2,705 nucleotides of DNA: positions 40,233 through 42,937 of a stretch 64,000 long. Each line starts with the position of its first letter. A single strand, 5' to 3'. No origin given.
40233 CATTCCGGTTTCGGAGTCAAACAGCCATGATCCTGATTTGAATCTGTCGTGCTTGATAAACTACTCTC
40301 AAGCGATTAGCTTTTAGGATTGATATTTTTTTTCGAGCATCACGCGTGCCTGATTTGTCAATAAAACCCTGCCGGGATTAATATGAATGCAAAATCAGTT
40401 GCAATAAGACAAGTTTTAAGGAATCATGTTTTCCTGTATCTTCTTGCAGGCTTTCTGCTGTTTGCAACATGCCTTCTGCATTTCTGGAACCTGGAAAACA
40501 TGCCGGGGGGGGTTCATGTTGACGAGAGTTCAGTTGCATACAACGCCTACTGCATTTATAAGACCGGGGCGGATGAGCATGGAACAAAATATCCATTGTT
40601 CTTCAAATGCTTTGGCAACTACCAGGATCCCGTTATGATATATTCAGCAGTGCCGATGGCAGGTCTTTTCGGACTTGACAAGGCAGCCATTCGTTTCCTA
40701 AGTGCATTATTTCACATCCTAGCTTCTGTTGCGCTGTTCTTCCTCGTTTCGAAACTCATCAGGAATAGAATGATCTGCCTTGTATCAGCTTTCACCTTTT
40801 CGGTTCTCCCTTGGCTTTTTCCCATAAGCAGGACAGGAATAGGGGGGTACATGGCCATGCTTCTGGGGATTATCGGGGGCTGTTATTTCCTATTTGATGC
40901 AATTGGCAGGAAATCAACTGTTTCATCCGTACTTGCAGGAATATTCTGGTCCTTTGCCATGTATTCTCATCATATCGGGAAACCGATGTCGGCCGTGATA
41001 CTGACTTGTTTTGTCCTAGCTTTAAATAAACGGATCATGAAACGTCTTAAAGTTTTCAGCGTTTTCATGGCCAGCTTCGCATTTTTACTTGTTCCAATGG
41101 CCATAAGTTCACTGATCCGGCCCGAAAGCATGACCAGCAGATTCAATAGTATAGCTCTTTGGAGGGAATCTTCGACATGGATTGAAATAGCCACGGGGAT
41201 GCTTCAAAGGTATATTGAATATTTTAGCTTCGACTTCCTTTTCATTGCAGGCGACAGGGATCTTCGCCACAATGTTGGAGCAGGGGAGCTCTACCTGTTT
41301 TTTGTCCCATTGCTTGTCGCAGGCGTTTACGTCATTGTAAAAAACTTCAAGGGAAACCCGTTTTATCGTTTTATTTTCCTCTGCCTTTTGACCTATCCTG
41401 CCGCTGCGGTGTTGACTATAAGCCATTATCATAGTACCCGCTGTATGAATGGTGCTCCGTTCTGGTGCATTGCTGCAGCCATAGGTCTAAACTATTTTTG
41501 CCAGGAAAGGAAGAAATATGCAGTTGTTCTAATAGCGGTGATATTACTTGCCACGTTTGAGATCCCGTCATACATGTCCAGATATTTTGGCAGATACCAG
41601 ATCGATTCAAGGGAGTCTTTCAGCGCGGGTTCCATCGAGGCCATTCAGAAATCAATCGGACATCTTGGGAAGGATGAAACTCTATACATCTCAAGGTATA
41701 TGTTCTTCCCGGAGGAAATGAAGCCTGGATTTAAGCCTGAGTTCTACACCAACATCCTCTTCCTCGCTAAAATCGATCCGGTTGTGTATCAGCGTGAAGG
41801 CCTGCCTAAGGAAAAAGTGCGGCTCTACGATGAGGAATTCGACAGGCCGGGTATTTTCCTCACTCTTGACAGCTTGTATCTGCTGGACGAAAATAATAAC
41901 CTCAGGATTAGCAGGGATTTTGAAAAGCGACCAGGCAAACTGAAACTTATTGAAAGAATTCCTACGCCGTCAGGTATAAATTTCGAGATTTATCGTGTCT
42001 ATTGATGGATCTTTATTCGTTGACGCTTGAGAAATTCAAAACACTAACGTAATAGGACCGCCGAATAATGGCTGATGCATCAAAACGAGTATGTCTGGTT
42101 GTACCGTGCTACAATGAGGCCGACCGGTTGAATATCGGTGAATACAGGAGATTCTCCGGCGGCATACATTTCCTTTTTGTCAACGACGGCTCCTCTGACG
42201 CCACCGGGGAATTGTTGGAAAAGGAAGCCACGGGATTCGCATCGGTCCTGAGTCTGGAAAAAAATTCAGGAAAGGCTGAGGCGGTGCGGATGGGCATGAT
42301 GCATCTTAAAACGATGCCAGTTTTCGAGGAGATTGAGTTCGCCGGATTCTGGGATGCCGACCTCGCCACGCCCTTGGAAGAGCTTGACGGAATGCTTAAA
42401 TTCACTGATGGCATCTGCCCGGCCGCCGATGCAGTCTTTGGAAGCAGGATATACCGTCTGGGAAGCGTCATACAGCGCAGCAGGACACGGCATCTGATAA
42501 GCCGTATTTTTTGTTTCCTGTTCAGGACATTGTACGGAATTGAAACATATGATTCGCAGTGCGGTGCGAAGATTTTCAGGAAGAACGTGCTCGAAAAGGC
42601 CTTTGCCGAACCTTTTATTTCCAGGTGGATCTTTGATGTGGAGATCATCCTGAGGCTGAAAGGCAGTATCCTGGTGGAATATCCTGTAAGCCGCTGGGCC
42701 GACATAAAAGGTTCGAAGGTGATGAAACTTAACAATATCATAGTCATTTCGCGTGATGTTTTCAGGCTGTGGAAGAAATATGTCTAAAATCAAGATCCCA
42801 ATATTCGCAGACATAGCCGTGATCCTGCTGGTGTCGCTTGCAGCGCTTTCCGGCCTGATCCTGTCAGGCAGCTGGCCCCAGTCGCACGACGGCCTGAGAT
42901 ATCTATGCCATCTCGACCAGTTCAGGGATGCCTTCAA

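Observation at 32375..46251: GT-C-rich glycosylation island with a single lipid-sugar synthase and a UbiA prenyltransferase, but no flippase, polymerase or sugar-nucleotide genes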

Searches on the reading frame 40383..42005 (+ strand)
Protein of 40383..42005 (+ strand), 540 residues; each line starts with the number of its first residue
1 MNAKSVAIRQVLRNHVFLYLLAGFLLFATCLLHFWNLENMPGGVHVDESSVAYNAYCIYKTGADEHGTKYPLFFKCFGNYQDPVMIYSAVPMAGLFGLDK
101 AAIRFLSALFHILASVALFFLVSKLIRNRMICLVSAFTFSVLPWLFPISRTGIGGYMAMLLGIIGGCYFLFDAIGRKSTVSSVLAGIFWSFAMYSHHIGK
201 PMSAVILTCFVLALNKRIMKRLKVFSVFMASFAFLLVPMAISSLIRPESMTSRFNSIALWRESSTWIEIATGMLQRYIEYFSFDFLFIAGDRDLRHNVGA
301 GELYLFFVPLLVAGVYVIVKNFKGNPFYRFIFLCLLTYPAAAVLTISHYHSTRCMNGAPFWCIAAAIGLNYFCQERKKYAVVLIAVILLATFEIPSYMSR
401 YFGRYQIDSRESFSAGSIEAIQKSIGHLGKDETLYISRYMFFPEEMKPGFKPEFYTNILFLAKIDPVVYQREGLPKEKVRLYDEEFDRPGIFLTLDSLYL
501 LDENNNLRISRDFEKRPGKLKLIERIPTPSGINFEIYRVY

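Call 3: search_protein_families(library=pfam, proteins=[window:40383-42005:+], max_evalue=0.01)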
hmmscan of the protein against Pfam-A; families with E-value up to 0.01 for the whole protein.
window:40383-42005:+ (540 aa): 1 family
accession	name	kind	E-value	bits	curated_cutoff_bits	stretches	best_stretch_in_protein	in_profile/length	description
PF13231.12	PMT_2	-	5.1e-05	24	26.1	1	83-237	4-155/160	Dolichyl-phosphate-mannose-protein mannosyltransferase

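Call 5: search_protein_families(library=ncbifam, proteins=[window:40383-42005:+], max_evalue=0.01)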
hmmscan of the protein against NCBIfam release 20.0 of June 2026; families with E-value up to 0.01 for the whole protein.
window:40383-42005:+ (540 aa): 0 families

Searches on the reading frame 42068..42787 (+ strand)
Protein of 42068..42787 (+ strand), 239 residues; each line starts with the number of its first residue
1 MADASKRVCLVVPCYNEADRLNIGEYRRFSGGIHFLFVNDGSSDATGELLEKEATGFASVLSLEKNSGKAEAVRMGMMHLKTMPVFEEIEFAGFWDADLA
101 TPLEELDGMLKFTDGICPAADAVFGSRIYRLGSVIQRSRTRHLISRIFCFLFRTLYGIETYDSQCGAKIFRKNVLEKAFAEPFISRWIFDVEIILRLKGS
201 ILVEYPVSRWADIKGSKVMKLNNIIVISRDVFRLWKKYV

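Call 3: search_protein_families(library=pfam, proteins=[window:42068-42787:+], max_evalue=0.01)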
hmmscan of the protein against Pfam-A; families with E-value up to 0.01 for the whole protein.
window:42068-42787:+ (239 aa): 1 family
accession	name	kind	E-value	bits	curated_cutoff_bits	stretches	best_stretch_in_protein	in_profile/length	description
PF00535.33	Glycos_transf_2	-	1.4e-12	48.3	23.3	1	10-178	2-167/168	Glycosyl transferase family 2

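Call 5: search_protein_families(library=ncbifam, proteins=[window:42068-42787:+], max_evalue=0.01)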
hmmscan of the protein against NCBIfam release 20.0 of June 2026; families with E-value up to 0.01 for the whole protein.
window:42068-42787:+ (239 aa): 6 families
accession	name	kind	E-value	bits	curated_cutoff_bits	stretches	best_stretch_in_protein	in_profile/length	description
TIGR03937.1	PgaC_IcaA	equivalog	9.3e-10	38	422.3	1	5-81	44-125/407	poly-beta-1,6-N-acetyl-D-glucosamine synthase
NF007986.1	PRK10714.1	equivalog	4.8e-06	25.8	529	1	4-178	4-172/316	undecaprenyl-phosphate 4-deoxy-4-formamido-L-arabinose transferase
NF058614.1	PPMAGASynPpgS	equivalog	1.8e-05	24.3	370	1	8-176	2-163/226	polyprenyl-phospho-N-acetylgalactosaminyl synthase PpgS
TIGR03469.1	HpnB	hypoth_equivalog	0.0021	17.2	379.25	1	6-158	44-198/386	hopene-associated glycosyltransferase HpnB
NF041391.1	DPhHxTase_Halo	equivalog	0.0044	16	375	1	29-177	20-152/213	dolichyl-phosphate hexose transferase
TIGR04283.1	glyco_like_mftF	equivalog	0.0075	15.9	182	0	10-79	3-70/221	TIGR04283 family arsenosugar biosynthesis glycosyltransferase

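Call 11: search_solved_structures(query=window:42068-42787:+, max_evalue=0.01)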
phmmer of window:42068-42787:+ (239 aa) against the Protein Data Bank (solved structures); distinct sequences matched with E-value up to 0.01: 3.
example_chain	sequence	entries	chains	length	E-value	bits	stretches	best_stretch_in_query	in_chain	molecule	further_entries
5mlz_A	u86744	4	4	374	8.7e-06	28.8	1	5-236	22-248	Dolichol monophosphate mannose synthase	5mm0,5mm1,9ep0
9bhc_C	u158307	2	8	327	0.00014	24.9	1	5-178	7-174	Undecaprenyl-phosphate 4-deoxy-4-formamido-L-arabinose transferase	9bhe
8vxh_A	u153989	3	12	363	0.00018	24.5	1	5-178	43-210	Undecaprenyl-phosphate 4-deoxy-4-formamido-L-arabinose transferase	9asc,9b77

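Call 63: search_solved_structures(query=A6, max_evalue=0.001, show_alignments=2)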
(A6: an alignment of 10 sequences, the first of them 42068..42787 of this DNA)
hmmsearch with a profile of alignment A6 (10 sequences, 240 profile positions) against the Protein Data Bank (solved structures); distinct sequences matched with E-value up to 0.001: 24.
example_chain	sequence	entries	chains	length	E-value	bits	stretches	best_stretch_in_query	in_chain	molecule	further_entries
5mlz_A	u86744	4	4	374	5e-18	68.2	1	6-237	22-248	Dolichol monophosphate mannose synthase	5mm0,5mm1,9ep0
9hwj_A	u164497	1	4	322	5.4e-18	68.1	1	6-232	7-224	Undecaprenyl-phosphate 4-deoxy-4-formamido-L-arabinose transferase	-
9bhc_C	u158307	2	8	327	1e-16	64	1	5-232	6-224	Undecaprenyl-phosphate 4-deoxy-4-formamido-L-arabinose transferase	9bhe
8vxh_A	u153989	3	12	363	1.4e-16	63.6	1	5-232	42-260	Undecaprenyl-phosphate 4-deoxy-4-formamido-L-arabinose transferase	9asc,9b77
5eke_A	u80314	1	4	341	1.9e-14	56.5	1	6-176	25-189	Uncharacterized glycosyltransferase sll0501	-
5ekp_C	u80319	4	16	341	1.9e-14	56.5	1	6-176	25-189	Uncharacterized glycosyltransferase sll0501 | Glycosyltransferase sll0501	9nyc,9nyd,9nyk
9nye_A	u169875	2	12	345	2e-14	56.4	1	6-176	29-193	Glycosyltransferase sll0501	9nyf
2z87_A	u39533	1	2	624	7.2e-09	38.2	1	6-75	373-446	Chondroitin synthase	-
2z86_A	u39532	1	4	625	7.3e-09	38.2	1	6-75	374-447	Chondroitin synthase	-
5tze_C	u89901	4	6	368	1.8e-07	33.7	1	8-124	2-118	Glycosyl transferase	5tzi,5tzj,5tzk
3l7m_A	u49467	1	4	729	2.8e-07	33.1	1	6-86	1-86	Teichoic acid biosynthesis protein F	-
3l7i_A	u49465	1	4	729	2.8e-07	33.1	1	6-86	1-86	Teichoic acid biosynthesis protein F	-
3l7j_A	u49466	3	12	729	2.8e-07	33.1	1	6-86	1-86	Teichoic acid biosynthesis protein F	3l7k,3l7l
3bcv_A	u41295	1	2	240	3.4e-07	32.8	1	5-121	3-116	Putative glycosyltransferase protein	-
5tz8_A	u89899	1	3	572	3.4e-07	32.8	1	8-124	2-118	Glycosyl transferase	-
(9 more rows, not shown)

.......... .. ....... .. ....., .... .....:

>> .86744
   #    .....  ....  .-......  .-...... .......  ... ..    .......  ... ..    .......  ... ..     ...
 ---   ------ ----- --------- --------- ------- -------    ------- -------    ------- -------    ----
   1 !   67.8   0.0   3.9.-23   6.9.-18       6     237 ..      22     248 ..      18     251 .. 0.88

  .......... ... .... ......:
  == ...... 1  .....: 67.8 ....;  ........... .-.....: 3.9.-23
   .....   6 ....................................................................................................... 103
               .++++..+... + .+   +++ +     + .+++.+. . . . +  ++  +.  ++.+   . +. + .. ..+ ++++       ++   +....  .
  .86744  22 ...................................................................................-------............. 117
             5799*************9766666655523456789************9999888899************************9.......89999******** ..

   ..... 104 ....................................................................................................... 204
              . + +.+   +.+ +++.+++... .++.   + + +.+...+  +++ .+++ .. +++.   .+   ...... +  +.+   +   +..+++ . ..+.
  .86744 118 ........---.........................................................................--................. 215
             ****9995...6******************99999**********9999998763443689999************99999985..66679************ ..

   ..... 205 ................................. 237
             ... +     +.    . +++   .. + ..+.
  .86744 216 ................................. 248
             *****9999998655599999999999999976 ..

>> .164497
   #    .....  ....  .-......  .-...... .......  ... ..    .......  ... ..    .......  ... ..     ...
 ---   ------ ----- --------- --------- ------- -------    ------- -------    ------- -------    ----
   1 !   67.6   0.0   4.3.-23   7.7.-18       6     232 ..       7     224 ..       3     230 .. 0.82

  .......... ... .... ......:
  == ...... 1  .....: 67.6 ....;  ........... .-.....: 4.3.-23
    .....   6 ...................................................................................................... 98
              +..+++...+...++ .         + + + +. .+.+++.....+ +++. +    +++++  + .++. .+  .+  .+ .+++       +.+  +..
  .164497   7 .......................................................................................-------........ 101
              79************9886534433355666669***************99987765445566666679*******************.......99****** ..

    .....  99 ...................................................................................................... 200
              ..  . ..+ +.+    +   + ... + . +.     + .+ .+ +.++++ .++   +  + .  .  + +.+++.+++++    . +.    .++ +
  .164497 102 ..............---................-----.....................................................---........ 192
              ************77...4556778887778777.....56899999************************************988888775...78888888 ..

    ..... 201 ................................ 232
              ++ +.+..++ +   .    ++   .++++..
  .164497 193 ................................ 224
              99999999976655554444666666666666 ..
